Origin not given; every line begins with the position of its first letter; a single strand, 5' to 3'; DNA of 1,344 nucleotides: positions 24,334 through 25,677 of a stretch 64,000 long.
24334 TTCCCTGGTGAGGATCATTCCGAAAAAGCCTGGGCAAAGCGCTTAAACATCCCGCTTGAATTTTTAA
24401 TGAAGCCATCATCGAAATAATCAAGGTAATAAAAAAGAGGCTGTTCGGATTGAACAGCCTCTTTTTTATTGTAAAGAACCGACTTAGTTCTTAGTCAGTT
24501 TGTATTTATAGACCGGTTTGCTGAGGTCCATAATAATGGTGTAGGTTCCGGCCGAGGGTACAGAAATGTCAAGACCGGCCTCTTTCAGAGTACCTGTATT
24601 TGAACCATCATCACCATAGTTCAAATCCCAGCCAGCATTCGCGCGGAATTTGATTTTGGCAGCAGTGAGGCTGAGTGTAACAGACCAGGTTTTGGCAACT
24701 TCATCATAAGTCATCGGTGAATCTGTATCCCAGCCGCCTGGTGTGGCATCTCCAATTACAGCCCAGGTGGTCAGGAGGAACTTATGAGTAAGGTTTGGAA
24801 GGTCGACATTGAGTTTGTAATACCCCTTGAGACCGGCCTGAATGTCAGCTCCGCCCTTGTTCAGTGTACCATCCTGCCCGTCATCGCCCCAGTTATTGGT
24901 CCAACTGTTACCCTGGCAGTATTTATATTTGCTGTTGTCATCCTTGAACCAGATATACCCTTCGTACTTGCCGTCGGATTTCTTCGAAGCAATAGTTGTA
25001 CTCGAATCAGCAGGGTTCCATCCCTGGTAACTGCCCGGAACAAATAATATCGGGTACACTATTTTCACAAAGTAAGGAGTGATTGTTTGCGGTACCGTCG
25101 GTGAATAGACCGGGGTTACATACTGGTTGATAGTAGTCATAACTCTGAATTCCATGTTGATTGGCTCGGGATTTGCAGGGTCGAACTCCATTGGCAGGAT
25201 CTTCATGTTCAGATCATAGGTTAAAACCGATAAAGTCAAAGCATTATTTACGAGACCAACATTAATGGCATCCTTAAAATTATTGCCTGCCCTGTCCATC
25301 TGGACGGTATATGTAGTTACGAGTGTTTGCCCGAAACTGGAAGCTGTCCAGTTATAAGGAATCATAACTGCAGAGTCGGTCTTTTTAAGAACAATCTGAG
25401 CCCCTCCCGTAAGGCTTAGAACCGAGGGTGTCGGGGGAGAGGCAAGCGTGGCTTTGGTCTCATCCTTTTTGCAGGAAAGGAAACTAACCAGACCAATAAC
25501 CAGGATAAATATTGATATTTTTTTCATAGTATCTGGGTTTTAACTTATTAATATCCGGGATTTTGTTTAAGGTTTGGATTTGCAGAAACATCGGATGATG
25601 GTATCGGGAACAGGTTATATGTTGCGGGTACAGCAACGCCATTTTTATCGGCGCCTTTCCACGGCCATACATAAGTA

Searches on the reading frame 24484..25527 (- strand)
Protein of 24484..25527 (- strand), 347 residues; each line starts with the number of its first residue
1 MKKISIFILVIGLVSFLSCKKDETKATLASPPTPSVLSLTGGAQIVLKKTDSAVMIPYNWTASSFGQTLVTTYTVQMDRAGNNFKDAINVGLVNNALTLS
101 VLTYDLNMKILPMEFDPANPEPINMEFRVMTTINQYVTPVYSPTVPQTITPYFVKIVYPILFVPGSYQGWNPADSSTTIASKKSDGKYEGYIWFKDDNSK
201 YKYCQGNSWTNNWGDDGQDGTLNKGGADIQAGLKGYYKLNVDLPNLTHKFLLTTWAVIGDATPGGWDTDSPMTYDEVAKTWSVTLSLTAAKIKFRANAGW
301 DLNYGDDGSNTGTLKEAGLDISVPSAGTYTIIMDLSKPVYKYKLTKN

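Call 3: search_protein_families(library=pfam, proteins=[window:24484-25527:-], max_evalue=0.01)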
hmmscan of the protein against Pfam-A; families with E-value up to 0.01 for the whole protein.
window:24484-25527:- (347 aa): 4 families
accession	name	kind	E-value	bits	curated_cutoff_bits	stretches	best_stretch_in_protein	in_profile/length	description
PF14292.12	SusE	-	1.9e-13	50.9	25.2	1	21-129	1-105/106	SusE outer membrane protein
PF16411.10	SusF_SusE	-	1.5e-09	38.8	27.5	1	257-334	1-87/167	Outer membrane protein SusF_SusE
PF17138.9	DUF5111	-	2.9e-05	24.3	31.9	1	139-221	2-76/122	Domain of unknown function (DUF5111)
PF22058.2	X25_BaPul_like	-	0.002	18.6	27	0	165-229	13-76/87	Pullulanase X25 domain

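Call 58: search_protein_families(library=ncbifam, proteins=[window:24484-25527:-], max_evalue=0.001)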
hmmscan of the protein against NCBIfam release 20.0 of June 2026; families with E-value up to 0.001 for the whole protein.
window:24484-25527:- (347 aa): 1 family
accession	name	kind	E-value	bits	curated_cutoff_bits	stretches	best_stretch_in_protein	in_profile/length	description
NF050142.1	PG1828_fam_lipo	equivalog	5.7e-05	23.8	50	1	1-35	1-34/59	PG1828 family lipoprotein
